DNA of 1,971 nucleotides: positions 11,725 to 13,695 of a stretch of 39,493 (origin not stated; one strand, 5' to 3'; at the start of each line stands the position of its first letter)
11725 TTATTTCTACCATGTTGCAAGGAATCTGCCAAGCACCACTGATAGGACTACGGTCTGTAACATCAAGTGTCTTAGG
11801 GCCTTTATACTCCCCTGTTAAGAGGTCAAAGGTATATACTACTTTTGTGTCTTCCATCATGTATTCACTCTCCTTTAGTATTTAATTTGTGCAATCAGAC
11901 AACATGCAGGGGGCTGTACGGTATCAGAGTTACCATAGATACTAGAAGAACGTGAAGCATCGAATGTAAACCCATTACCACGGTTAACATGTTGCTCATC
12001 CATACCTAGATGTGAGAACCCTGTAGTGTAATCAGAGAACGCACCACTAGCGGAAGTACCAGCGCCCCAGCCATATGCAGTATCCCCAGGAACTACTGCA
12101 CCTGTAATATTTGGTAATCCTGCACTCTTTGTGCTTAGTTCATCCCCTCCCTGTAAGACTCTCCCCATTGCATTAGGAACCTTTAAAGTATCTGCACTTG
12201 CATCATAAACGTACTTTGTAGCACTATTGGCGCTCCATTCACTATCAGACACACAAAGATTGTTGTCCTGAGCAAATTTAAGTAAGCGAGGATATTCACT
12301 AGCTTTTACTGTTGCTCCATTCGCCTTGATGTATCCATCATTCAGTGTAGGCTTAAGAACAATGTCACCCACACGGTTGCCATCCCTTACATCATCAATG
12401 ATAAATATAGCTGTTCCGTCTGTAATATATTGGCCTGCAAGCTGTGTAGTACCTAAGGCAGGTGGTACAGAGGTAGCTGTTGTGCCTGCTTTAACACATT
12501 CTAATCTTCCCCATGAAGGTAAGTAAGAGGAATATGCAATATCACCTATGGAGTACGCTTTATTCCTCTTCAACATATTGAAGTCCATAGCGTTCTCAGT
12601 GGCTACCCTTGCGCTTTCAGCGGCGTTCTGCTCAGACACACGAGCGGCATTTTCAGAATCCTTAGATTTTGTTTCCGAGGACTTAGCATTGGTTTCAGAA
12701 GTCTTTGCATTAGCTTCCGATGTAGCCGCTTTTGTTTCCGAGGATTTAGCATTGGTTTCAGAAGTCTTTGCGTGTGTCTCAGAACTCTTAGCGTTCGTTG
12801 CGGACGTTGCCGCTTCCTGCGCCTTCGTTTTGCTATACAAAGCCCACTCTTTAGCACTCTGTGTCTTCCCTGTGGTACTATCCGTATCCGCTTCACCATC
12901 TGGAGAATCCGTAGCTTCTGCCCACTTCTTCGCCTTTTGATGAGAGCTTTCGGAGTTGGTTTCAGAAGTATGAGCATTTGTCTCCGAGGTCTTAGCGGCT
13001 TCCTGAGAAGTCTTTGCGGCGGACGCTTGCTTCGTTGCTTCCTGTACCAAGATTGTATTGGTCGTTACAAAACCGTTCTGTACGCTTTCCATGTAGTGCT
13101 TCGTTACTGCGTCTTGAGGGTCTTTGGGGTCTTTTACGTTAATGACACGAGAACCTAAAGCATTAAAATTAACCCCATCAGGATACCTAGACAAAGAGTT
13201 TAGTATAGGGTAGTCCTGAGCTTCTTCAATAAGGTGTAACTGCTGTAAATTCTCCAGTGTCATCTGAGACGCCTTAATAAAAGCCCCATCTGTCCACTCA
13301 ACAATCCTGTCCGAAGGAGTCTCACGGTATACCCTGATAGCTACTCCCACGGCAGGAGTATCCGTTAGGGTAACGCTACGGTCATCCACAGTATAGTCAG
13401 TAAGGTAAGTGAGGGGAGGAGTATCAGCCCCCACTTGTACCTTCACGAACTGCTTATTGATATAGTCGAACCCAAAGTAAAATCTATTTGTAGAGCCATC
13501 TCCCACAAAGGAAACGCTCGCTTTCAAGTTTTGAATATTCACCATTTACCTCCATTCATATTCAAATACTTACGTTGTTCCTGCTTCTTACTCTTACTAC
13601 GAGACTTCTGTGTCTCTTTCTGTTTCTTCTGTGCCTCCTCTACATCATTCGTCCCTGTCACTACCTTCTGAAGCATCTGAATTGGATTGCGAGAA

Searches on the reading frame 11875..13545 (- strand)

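Call 53: search_protein_families(library=phrogs, proteins=[window:11875-13545:-], max_evalue=0.00001)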
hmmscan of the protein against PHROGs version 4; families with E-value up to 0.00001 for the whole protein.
window:11875-13545:- (556 aa): 27 families (the best 25 are shown)
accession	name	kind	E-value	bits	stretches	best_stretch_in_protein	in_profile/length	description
phrog_6256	-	tail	7.8e-33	115.4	2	8-214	6-220/686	tail fiber protein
phrog_9502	-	tail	1.5e-30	107.5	1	6-282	4-278/647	tail fiber protein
phrog_26630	-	tail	1.1e-26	94.6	1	11-332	6-319/506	tail fiber protein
phrog_4242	-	tail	1.2e-23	85.2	1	16-302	14-302/628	tail fiber protein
phrog_13980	-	tail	2.9e-23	83.5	1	12-319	10-308/756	tail fiber protein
phrog_24159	-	tail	9.1e-22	78.1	1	144-321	100-278/972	tail fiber protein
phrog_2710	-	tail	3.4e-21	76.3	1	13-163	15-161/781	tail fiber protein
phrog_13481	-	tail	1.8e-18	67.8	1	12-295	24-296/596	tail fiber protein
phrog_1419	-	tail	6.8e-14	52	1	225-318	146-235/793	tail protein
phrog_13173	-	tail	5.8e-13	49.2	1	5-111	5-114/674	tail fiber protein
phrog_6518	-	tail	2.9e-12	46.5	1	10-168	6-175/793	tail fiber protein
phrog_24369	-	tail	2e-10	39.9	1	170-317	99-213/1396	tail fiber protein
phrog_3279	-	tail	2.5e-10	41.4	1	168-319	118-276/396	tail fiber protein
phrog_1640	-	tail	3.9e-10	40.5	1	6-80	5-88/765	tail protein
phrog_22285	-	tail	4.9e-10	39.5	1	224-329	133-239/802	tail fiber protein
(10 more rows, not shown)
